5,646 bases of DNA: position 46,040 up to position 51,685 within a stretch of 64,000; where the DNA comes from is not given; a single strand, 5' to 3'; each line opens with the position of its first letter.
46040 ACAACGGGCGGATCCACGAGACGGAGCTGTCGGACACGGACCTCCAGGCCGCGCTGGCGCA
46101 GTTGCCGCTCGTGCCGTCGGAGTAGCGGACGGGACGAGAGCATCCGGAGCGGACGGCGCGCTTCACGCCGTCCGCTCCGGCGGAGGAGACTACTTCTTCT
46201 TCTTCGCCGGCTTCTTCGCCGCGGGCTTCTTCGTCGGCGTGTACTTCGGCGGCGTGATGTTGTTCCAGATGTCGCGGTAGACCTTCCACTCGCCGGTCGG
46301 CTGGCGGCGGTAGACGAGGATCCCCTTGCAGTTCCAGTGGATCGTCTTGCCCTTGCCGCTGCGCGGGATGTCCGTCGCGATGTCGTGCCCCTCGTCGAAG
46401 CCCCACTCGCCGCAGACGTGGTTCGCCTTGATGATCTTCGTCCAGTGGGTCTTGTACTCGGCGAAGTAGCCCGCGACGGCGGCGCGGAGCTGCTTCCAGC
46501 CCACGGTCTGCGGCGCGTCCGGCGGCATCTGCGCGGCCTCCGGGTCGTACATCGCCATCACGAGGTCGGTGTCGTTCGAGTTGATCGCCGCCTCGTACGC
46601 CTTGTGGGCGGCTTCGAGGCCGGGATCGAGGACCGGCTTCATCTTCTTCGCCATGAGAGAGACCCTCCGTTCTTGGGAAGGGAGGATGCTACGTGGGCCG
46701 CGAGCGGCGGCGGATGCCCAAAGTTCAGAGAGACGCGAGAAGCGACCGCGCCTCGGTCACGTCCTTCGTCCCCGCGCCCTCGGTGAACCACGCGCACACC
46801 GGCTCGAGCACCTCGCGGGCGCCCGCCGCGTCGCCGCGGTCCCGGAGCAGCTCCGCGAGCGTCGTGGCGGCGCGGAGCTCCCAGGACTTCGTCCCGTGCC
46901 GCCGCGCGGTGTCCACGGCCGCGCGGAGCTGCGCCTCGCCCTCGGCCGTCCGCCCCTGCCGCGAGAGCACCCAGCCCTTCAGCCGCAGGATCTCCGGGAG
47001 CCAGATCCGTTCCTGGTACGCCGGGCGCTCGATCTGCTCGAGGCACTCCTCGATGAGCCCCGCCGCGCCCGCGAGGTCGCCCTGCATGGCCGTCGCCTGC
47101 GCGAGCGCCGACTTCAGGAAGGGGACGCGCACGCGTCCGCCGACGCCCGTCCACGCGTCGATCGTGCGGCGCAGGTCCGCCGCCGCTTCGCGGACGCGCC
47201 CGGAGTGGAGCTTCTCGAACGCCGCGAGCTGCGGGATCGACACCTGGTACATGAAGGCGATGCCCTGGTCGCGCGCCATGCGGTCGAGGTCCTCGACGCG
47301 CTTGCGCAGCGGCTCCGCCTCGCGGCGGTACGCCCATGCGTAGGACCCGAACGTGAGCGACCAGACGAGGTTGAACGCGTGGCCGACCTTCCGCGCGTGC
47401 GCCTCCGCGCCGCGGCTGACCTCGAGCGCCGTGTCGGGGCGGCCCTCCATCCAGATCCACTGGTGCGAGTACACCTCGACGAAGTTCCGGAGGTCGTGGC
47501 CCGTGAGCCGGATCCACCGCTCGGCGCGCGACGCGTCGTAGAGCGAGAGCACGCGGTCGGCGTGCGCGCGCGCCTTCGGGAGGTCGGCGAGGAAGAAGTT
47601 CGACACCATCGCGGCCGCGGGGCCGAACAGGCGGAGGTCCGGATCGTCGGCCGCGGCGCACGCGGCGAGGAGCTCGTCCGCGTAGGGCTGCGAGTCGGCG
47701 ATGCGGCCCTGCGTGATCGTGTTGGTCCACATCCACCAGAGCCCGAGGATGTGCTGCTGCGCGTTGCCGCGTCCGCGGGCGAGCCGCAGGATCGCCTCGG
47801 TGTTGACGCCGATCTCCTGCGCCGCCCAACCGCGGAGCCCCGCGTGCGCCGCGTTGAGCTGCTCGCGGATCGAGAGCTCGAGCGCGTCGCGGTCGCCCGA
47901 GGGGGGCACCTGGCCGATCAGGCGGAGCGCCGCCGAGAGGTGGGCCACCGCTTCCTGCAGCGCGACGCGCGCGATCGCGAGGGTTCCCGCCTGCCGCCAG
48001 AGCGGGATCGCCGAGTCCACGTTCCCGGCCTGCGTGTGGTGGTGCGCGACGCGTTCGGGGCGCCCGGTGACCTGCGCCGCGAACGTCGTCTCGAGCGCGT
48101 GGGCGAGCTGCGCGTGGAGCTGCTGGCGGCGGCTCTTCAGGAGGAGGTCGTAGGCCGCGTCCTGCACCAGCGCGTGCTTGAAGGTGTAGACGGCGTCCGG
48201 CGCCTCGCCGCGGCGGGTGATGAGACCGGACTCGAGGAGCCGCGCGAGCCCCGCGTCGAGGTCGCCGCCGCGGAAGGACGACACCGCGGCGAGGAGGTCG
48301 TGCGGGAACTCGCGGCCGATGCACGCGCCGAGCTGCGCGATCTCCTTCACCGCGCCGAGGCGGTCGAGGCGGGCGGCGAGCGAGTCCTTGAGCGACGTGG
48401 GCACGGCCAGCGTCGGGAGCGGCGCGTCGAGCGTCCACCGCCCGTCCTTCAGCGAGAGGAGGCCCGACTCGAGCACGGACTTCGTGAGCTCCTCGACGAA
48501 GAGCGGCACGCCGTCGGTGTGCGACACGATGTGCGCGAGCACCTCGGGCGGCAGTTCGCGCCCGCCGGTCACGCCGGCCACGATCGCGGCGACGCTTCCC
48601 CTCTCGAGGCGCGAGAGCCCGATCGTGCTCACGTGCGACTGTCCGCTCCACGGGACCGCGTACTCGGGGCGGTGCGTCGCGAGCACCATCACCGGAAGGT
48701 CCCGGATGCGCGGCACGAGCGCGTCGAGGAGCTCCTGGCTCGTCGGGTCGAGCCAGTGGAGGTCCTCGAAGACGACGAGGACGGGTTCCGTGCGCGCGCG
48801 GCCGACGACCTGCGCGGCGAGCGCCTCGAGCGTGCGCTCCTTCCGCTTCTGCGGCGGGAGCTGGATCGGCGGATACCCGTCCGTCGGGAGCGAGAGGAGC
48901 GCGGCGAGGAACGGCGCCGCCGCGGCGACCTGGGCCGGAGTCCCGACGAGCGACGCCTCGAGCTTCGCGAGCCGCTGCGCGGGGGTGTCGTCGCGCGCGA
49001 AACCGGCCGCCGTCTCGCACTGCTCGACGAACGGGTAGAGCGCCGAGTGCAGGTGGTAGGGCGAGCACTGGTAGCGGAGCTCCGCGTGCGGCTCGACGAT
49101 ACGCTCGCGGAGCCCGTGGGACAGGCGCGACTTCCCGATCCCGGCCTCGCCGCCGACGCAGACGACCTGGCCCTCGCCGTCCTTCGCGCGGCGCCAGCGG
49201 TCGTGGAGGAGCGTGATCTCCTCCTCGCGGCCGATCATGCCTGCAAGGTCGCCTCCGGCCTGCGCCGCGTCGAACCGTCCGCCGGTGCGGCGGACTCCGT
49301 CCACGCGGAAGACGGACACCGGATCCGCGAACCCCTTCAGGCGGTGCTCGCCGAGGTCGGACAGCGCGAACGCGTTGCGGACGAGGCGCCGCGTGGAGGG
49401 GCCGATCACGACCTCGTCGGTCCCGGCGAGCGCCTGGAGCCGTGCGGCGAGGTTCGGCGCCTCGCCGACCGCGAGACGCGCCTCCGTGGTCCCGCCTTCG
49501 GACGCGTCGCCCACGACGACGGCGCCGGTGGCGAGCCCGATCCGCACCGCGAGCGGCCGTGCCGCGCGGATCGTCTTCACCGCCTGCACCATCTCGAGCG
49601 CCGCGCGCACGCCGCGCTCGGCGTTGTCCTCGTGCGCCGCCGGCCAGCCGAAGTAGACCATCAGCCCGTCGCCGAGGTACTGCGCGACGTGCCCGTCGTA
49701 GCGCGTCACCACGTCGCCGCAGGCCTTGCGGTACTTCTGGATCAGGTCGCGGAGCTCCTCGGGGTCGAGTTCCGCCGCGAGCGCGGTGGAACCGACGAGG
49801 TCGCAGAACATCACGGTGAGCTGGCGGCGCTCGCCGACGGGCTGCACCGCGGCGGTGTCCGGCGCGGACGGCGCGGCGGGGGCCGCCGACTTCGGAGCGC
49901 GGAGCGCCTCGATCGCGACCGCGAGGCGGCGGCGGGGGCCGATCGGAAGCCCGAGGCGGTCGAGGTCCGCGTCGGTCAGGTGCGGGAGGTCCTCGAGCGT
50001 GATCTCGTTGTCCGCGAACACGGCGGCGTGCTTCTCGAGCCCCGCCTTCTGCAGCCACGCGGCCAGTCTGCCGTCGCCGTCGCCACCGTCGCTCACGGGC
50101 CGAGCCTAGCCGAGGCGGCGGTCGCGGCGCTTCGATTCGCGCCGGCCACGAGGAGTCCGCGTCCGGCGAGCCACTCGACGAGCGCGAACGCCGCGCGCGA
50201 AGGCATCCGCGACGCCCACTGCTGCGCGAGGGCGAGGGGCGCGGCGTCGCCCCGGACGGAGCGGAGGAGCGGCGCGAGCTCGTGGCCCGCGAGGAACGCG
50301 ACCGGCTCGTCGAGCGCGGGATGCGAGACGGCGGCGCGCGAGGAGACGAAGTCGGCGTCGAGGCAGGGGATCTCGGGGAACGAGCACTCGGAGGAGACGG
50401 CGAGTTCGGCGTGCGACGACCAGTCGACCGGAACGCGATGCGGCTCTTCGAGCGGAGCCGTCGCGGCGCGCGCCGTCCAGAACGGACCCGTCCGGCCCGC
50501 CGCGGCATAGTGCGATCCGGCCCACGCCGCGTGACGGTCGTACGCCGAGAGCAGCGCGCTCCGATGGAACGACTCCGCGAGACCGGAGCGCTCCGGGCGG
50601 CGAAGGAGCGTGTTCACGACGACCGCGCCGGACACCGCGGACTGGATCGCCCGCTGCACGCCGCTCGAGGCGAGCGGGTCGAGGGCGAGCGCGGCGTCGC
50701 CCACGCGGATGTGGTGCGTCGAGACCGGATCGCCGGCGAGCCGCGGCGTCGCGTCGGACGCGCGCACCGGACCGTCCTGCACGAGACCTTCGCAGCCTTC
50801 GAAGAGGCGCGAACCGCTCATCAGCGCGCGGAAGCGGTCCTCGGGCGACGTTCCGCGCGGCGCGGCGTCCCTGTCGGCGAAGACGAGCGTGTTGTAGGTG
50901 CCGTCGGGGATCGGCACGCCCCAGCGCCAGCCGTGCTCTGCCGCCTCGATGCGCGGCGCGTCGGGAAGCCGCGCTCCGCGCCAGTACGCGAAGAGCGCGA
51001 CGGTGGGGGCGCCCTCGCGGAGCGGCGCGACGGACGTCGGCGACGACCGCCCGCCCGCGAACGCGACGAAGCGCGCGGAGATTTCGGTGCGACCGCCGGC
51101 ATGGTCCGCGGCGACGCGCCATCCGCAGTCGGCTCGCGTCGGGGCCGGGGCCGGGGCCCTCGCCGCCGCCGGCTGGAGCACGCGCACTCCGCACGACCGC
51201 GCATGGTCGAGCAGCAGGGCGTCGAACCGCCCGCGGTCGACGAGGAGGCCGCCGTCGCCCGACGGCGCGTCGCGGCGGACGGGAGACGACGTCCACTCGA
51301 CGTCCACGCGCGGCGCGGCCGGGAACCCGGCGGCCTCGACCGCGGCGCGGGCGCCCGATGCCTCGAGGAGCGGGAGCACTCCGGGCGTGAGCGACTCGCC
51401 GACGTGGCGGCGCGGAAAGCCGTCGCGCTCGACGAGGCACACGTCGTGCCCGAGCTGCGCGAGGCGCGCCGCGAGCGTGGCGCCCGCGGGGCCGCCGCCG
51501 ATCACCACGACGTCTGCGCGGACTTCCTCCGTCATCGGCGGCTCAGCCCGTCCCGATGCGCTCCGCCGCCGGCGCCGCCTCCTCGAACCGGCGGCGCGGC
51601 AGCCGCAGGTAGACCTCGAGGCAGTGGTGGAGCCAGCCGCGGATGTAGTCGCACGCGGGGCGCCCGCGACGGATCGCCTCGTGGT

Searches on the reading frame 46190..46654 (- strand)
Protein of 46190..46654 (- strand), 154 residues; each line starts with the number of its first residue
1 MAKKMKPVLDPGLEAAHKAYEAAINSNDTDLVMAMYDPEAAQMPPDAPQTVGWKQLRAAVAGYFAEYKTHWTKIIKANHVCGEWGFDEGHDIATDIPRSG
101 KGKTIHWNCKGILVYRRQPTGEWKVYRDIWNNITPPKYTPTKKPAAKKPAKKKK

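Call 76: search_protein_families(library=pfam, proteins=[window:46190-46654:-], max_evalue=0.001)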
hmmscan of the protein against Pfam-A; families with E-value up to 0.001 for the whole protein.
window:46190-46654:- (154 aa): 3 families
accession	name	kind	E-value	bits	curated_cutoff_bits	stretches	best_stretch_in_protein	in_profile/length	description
PF12680.13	SnoaL_2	-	8.8e-07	29.9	27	1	19-117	3-94/102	SnoaL-like domain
PF03101.21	FAR1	-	0.00014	23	28.1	1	69-126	23-78/90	FAR1 DNA-binding domain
PF14534.12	DUF4440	-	0.0003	21.6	25.2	1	13-125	1-107/107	Domain of unknown function (DUF4440)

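Call 80: search_protein_families(library=ncbifam, proteins=[window:46190-46654:-], max_evalue=0.001)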
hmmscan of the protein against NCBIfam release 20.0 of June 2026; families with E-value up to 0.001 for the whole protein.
window:46190-46654:- (154 aa): 0 families

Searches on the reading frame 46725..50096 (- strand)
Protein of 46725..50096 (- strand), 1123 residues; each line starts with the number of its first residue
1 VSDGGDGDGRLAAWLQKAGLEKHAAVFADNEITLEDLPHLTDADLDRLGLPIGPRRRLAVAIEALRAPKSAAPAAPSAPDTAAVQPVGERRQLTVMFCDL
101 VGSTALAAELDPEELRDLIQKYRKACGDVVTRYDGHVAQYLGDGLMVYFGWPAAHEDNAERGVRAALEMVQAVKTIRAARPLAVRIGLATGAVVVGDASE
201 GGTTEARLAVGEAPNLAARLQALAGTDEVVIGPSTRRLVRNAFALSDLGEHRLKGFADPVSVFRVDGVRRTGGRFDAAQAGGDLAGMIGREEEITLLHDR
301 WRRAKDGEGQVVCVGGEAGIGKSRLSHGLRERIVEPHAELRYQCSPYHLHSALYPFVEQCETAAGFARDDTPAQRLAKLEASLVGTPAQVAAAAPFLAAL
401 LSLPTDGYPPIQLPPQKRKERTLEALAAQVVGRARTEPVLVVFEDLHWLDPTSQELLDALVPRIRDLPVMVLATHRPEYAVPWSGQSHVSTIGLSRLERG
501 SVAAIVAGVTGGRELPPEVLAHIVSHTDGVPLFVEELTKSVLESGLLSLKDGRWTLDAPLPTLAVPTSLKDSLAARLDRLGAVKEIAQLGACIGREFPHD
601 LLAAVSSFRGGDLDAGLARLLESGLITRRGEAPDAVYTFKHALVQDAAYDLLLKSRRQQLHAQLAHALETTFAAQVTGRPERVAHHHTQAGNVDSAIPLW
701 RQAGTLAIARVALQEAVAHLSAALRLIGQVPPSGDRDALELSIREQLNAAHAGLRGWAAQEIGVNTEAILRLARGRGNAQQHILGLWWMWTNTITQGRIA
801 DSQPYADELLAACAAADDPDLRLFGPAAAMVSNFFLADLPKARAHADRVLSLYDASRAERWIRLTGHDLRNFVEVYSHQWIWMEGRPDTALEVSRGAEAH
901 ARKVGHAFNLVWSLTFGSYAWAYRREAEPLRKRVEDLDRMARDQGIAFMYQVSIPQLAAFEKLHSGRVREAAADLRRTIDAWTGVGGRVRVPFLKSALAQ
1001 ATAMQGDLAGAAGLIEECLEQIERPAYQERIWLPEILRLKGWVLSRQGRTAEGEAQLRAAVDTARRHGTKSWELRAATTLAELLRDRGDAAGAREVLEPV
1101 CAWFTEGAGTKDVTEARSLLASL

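Call 9: search_protein_families(library=pfam, proteins=[window:46725-50096:-], max_evalue=0.01)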
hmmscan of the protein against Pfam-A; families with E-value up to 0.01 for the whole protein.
window:46725-50096:- (1123 aa): 8 families
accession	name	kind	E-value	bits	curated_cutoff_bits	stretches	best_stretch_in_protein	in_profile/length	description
PF13191.12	AAA_16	-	3.9e-22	79.9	32.6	1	288-471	3-166/167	AAA ATPase domain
PF00211.25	Guanylate_cyc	-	1e-19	71.3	21.9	1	91-257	7-173/183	Adenylate and Guanylate cyclase catalytic domain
PF00536.37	SAM_1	-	8e-10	39.4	23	1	11-66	8-64/64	SAM domain (Sterile alpha motif)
PF07647.24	SAM_2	-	1.5e-07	31.9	20.5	1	10-65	8-65/66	SAM domain (Sterile alpha motif)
PF13424.12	TPR_12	-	2.1e-07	31.5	30.1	1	1041-1098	10-69/77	Tetratricopeptide repeat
PF13374.12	TPR_10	-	0.0045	17.4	27.5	0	1075-1101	3-29/42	Tetratricopeptide repeat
PF13401.12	AAA_22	-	0.0055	17.5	27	0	309-460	5-104/130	AAA domain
PF18389.7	TrmO_C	-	0.0092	16.5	27.1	0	989-1029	3-43/65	TrmO C-terminal domain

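Call 10: search_protein_families(library=ncbifam, proteins=[window:46725-50096:-], max_evalue=0.01)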
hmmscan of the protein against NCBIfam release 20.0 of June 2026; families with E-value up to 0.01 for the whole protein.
window:46725-50096:- (1123 aa): 2 families
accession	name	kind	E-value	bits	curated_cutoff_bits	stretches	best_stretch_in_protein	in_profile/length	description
TIGR03903.1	TOMM_kin_cyc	equivalog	4.1e-159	531.7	705.75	1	72-1083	269-1267/1267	TOMM system kinase/cyclase fusion protein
NF058673.1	LipAdnlyCyLipJMY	equivalog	2.5e-15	56.1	800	1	89-258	292-442/449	bifunctional lipase/adenylate cyclase LipJ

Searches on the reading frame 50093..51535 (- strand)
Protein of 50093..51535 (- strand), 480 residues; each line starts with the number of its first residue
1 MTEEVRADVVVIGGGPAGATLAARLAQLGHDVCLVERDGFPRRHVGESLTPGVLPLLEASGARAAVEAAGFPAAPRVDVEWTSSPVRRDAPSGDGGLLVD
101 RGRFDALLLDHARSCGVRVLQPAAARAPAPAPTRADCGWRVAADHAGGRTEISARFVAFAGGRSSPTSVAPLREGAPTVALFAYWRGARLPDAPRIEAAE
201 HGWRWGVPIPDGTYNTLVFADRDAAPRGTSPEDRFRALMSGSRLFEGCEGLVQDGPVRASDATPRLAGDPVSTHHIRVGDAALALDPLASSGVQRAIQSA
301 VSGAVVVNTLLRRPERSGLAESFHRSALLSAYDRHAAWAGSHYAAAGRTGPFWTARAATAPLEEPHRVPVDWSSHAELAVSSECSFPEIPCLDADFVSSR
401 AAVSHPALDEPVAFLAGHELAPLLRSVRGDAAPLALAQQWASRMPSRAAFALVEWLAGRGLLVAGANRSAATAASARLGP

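Call 9: search_protein_families(library=pfam, proteins=[window:50093-51535:-], max_evalue=0.01)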
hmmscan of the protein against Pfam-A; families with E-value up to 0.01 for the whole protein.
window:50093-51535:- (480 aa): 12 families
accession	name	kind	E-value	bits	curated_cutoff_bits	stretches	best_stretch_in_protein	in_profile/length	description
PF04820.20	Trp_halogenase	-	2.2e-16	60.2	21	2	197-365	256-408/458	Tryptophan halogenase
PF01494.25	FAD_binding_3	-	3.5e-11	43.4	22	1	7-167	2-163/349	FAD binding domain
PF01266.30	DAO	-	4.3e-07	30.2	27.9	1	8-41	1-34/353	FAD dependent oxidoreductase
PF07992.20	Pyr_redox_2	-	1.4e-06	28.5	26.1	1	8-40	2-31/291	Pyridine nucleotide-disulphide oxidoreductase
PF13450.12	NAD_binding_8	-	2e-06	28.4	21.9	1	11-38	1-28/68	NAD(P)-binding Rossmann-like domain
PF00890.30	FAD_binding_2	-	1e-05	25.4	20.4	1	8-38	1-31/414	FAD binding domain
PF12831.13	FAD_oxidored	-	1.5e-05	24.9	27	1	8-40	1-33/416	FAD dependent oxidoreductase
PF00070.33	Pyr_redox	-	3.1e-05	24.9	22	1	9-50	2-43/82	Pyridine nucleotide-disulphide oxidoreductase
PF05834.18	Lycopene_cycl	-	4.1e-05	23.3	23.4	1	8-37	1-32/380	Lycopene cyclase protein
PF03486.20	HI0933_like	-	0.0006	19.8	50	1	8-39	2-33/244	HI0933-like protein Rossmann domain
PF01134.28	GIDA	-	0.001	18.7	22.1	1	8-36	1-29/391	Glucose inhibited division protein A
PF01946.23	Thi4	-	0.0055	16.4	26.2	0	4-37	15-49/235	Thi4 family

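Call 10: search_protein_families(library=ncbifam, proteins=[window:50093-51535:-], max_evalue=0.01)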
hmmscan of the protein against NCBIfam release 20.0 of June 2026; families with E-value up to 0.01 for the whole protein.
window:50093-51535:- (480 aa): 72 families (the best 25 are shown)
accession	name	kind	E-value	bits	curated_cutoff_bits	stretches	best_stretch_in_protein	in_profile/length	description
NF049967.1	QhpG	equivalog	4.3e-91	305.9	240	1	9-456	1-423/423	flavin-dependent monooxygenase QhpG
NF033113.0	halo_ClmS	equivalog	1.2e-31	109.8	900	1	6-358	2-375/570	chloramphenicol-biosynthetic FADH2-dependent halogenase CmlS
NF038171.1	maturase_LodB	equivalog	1.3e-27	96.9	400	1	8-356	1-360/361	lysine-epsilon-oxidase maturase LodB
NF038174.1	maturase_GoxB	equivalog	3.5e-25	88.8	400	1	8-312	2-315/358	glycine oxidase maturase GoxB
TIGR02032.1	GG-red-SF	subfamily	4.2e-22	79.2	158.8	1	8-304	2-294/297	geranylgeranyl reductase family protein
NF004834.1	PRK06185.1-3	subfamily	4.5e-09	35.6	500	1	3-62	4-64/420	FAD-dependent oxidoreductase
NF004835.0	PRK06185.1-4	equivalog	5.8e-09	35.2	601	2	2-59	6-64/411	FAD-dependent oxidoreductase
NF041385.1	Dggglyphlred_Halo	equivalog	3.2e-08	32.5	700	1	6-44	4-45/405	digeranylgeranylglycerophospholipid reductase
NF045655.1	MkRedMenJ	equivalog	3.7e-08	32.7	700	1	5-61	3-60/406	menaquinone reductase MenJ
TIGR02023.1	BchP-ChlP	subfamily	4.6e-08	32.5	343.3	1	8-193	2-182/388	geranylgeranyl diphosphate reductase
NF004833.1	PRK06185.1-1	subfamily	9.2e-08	31.2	488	1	7-61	3-58/403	FAD-dependent oxidoreductase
NF004829.0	PRK06183.1-3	subfamily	2.5e-07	29.9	390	1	3-38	5-40/520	bifunctional 3-(3-hydroxy-phenyl)propionate/3-hydroxycinnamic acid hydroxylase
TIGR01988.1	Ubi-OHases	subfamily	2.9e-07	29.7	224.65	1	8-40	1-34/387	ubiquinone biosynthesis hydroxylase, UbiH/UbiF/VisC/COQ6 family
NF041080.1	DGGGPL_reductase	equivalog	1.1e-06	27.8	580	1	8-164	3-156/447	digeranylgeranylglycerophospholipid reductase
NF004780.0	PRK06126.1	subfamily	2.5e-06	26.1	445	1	3-46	5-48/552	hypothetical protein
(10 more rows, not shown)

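Call 25: search_solved_structures(query=window:50093-51535:-, max_evalue=0.001, show_alignments=1)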
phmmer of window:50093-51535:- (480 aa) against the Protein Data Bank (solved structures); distinct sequences matched with E-value up to 0.001: 13.
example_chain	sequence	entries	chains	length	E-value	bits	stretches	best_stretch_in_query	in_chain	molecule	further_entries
7ctq_A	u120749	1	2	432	7.9e-36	127.3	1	8-429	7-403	Peptidyl tryptophan dihydroxylase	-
3i3l_A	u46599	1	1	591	2.3e-32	115.9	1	5-359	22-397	Alkylhalidase CmlS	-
8zop_A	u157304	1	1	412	4.8e-27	98.4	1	7-311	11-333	Halogenase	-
7fco_A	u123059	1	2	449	3.8e-25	92.1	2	8-97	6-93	ChlB4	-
5buk_A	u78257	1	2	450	3.5e-24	88.9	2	4-93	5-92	FADH2-dependent halogenase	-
3e1t_A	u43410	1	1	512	1.2e-22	83.9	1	7-226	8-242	Halogenase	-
5dbj_E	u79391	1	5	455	6.2e-22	81.5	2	7-98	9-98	FADH2-dependent halogenase PltA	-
8gu0_A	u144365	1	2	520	1.6e-18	70.3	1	7-313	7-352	Non-heme halogenase radH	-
3nix_A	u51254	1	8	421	5.2e-15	58.7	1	5-312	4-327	Flavoprotein/dehydrogenase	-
5bul_A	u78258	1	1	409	1.6e-13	53.7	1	7-307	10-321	flavin-dependent halogenase triple mutant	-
5bva_A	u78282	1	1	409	1.1e-12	51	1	7-307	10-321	flavin-dependent halogenase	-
3oz2_A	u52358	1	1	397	1.2e-05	27.8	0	7-120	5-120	Digeranylgeranylglycerophospholipid reductase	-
8uiu_A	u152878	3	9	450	0.00016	24.1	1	3-79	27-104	Flavin monooxygenase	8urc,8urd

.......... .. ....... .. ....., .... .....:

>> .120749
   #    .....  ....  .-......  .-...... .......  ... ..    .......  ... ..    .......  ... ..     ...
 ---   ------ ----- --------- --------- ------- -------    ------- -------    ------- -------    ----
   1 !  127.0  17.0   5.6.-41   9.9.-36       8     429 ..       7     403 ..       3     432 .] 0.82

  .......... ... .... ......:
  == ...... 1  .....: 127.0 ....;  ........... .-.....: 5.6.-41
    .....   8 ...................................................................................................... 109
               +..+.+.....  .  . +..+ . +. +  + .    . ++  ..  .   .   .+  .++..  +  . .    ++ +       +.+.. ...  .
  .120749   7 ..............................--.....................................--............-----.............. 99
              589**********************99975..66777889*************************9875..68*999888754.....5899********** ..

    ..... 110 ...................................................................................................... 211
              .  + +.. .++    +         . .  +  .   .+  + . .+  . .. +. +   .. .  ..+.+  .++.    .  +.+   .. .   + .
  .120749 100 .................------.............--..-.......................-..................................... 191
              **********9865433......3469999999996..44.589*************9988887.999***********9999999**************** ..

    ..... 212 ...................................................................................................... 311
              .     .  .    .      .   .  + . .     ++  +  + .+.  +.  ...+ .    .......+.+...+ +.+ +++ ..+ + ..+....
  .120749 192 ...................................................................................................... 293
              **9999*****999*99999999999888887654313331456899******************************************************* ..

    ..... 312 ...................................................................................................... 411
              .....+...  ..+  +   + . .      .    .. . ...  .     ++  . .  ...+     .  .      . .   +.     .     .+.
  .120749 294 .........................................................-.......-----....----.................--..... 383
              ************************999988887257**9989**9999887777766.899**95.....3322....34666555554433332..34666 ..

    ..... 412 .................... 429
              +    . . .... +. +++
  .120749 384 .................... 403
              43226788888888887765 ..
